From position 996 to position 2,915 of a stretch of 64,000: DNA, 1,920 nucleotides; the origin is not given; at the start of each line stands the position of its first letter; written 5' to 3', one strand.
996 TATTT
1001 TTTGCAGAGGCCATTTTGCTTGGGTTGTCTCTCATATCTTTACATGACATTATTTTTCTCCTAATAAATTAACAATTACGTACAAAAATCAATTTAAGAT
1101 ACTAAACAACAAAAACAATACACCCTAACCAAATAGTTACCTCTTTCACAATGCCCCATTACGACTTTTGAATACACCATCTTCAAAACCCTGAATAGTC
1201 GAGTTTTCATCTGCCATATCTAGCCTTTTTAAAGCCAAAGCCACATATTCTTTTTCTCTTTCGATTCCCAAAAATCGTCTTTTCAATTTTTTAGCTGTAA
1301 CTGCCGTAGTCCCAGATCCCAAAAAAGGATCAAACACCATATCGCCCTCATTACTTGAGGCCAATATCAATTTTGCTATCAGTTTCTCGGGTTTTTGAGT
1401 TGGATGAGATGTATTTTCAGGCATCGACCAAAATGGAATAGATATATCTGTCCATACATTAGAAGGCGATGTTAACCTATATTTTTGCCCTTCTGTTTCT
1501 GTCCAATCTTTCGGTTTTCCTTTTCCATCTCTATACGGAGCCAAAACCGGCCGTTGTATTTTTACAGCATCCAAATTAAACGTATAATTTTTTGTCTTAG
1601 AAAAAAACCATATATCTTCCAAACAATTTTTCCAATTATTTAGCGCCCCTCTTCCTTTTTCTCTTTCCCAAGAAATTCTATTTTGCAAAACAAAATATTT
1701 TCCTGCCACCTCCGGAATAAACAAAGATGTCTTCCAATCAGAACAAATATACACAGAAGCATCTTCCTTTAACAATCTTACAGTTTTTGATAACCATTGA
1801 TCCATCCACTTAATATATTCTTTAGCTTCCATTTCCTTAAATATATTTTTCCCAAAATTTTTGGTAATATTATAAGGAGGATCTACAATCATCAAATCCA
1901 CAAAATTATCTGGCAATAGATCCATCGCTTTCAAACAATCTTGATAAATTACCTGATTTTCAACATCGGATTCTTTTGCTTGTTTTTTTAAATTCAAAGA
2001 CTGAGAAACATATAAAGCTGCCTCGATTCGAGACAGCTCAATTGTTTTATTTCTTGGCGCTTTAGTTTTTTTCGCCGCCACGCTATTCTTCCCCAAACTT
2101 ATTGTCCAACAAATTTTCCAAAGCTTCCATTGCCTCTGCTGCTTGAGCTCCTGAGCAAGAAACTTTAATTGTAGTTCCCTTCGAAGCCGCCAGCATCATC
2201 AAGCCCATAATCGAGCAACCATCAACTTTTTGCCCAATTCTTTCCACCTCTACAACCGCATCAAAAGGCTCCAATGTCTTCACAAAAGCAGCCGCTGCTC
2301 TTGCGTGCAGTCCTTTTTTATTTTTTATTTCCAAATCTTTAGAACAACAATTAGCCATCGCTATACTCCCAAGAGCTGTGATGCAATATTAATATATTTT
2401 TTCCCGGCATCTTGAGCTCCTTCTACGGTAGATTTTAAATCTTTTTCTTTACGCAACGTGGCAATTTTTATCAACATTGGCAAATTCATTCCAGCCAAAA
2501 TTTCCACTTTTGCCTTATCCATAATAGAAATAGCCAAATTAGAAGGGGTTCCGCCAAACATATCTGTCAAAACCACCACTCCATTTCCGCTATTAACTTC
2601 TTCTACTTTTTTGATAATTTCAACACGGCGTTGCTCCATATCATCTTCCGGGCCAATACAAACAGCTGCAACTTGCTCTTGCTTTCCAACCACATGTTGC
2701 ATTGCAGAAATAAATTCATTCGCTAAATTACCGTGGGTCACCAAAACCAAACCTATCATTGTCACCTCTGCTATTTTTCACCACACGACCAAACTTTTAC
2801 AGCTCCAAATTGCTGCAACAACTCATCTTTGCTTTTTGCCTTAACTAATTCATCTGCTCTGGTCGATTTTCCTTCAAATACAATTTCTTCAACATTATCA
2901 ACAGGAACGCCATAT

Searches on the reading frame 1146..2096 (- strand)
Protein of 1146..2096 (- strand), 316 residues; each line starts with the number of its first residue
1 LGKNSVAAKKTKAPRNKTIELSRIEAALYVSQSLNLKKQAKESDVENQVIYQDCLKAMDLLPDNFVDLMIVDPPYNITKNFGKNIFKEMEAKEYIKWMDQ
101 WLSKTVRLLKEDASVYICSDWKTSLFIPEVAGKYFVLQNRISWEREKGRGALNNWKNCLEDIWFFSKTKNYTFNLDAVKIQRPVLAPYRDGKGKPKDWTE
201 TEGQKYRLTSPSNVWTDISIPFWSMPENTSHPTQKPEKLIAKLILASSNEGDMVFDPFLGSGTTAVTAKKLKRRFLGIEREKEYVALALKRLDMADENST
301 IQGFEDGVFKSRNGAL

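Call 7: search_protein_families(library=pfam, proteins=[window:1146-2096:-], max_evalue=0.01)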
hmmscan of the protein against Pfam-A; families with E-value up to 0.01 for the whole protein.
window:1146-2096:- (316 aa): 2 families
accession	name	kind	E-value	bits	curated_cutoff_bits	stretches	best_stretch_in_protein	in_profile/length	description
PF01555.25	N6_N4_Mtase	-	2.6e-48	165.3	26.7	1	66-289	1-220/221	DNA methylase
PF01170.24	UPF0020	-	1.9e-05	24.9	22.3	0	244-287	22-66/197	RMKL-like, methyltransferase domain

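Call 12: find_related_loci(query=window:1149-2081:-, collection=genome_contigs, flank=5000)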
Query window:1149-2081:- (311 aa) in genome_contigs; peptide patterns used: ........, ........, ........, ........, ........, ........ (x = any residue, [..] = any of these).
125 stretches matched a pattern; 100 encode a relative of the query (tblastn E <= 1e-3); the best 80 are kept; 80 distinct loci.
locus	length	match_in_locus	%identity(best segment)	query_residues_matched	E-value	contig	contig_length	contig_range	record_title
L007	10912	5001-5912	83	5-308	2e-177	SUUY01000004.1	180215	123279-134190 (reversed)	MAG: Alphaproteobacteria bacterium isolate SIG58 NODE_1372_length_180215_cov_11.433621, whole genome shotgun sequence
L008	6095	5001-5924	80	1-308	3e-172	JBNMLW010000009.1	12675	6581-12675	MAG: Alphaproteobacteria bacterium isolate CM_BacCAZ1100.7 k141_250763_length_12675_cov_10.0000, whole genome shotgun se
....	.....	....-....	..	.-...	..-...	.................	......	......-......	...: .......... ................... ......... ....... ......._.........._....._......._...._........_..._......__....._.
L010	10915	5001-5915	75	5-309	6e-160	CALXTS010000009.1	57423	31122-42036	MAG: uncultured Alphaproteobacteria bacterium isolate BRZ_SL__bin119 genome assembly, contig: BRZ_SL__NODE_682_length_57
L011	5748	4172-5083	74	5-308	3e-158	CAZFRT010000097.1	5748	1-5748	MAG TPA_asm: uncultured Azospirillum sp. isolate SRP199465_co1_102 genome assembly, contig: NODE_38555_length_5748_cov_5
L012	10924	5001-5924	72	1-308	1e-155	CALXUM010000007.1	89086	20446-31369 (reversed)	MAG: uncultured Alphaproteobacteria bacterium isolate BRZ_CT__bin98 genome assembly, contig: BRZ_CT__NODE_453_length_890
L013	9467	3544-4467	72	2-309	2e-155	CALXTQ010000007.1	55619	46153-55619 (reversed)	MAG: uncultured Alphaproteobacteria bacterium isolate E07__bin220 genome assembly, contig: E07__k127_1080735, whole geno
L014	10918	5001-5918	72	6-311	1e-154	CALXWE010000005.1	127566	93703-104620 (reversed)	MAG: uncultured Alphaproteobacteria bacterium isolate BRZ_SP__bin53 genome assembly, contig: BRZ_SP__NODE_118_length_127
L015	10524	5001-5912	73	5-308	7e-154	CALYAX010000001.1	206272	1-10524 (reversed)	MAG: uncultured Alphaproteobacteria bacterium isolate BRZ_DH__bin41 genome assembly, contig: BRZ_DH__NODE_80_length_2062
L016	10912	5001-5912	73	5-308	8e-154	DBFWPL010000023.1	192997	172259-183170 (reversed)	MAG TPA_asm: Alphaproteobacteria bacterium isolate MAG7984 contig23, whole genome shotgun sequence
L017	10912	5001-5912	73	5-308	2e-153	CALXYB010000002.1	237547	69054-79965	MAG: uncultured Alphaproteobacteria bacterium isolate BRZ_DL__bin79 genome assembly, contig: BRZ_DL__NODE_38_length_2375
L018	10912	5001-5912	73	5-308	8e-154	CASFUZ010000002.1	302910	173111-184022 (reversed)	uncultured proteobacterium isolate O15_L1_384384_idba_bin.74 genome assembly, contig: O15_L1_384384_idba_bin.74.fa_scaff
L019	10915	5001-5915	73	5-309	4e-153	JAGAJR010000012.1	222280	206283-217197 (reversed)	MAG: Alphaproteobacteria bacterium isolate RGIG8504 Water_deer_Cecum-2__c296753, whole genome shotgun sequence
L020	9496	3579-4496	71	5-310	2e-152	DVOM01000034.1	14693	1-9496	MAG TPA_asm: Candidatus Scatocola faecigallinarum isolate 2846 CHK22__C196270_L14693_ERR2241687, whole genome shotgun se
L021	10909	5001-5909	73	6-308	3e-152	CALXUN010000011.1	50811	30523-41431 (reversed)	MAG: uncultured Alphaproteobacteria bacterium isolate BRZ_FB__bin86 genome assembly, contig: BRZ_FB__NODE_885_length_508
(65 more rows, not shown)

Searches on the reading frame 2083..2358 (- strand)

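Call 7: search_protein_families(library=pfam, proteins=[window:2083-2358:-], max_evalue=0.01)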
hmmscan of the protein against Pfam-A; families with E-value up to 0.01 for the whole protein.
window:2083-2358:- (91 aa): 1 family
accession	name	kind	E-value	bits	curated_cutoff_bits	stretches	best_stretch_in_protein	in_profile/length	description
PF00381.24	PTS-HPr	-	2.5e-28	98.4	23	1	6-85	2-80/81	PTS HPr component phosphorylation site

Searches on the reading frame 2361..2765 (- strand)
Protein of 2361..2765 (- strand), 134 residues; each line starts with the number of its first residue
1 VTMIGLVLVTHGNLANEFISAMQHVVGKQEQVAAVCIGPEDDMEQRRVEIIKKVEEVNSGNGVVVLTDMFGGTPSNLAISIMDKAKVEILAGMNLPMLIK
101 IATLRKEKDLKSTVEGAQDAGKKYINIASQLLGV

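Call 7: search_protein_families(library=pfam, proteins=[window:2361-2765:-], max_evalue=0.01)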
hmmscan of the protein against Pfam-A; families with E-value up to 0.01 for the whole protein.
window:2361-2765:- (134 aa): 1 family
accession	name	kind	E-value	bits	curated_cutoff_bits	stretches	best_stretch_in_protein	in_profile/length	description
PF03610.21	EIIA-man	-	3.8e-31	108.1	21.4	1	5-116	1-114/116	PTS system fructose IIA component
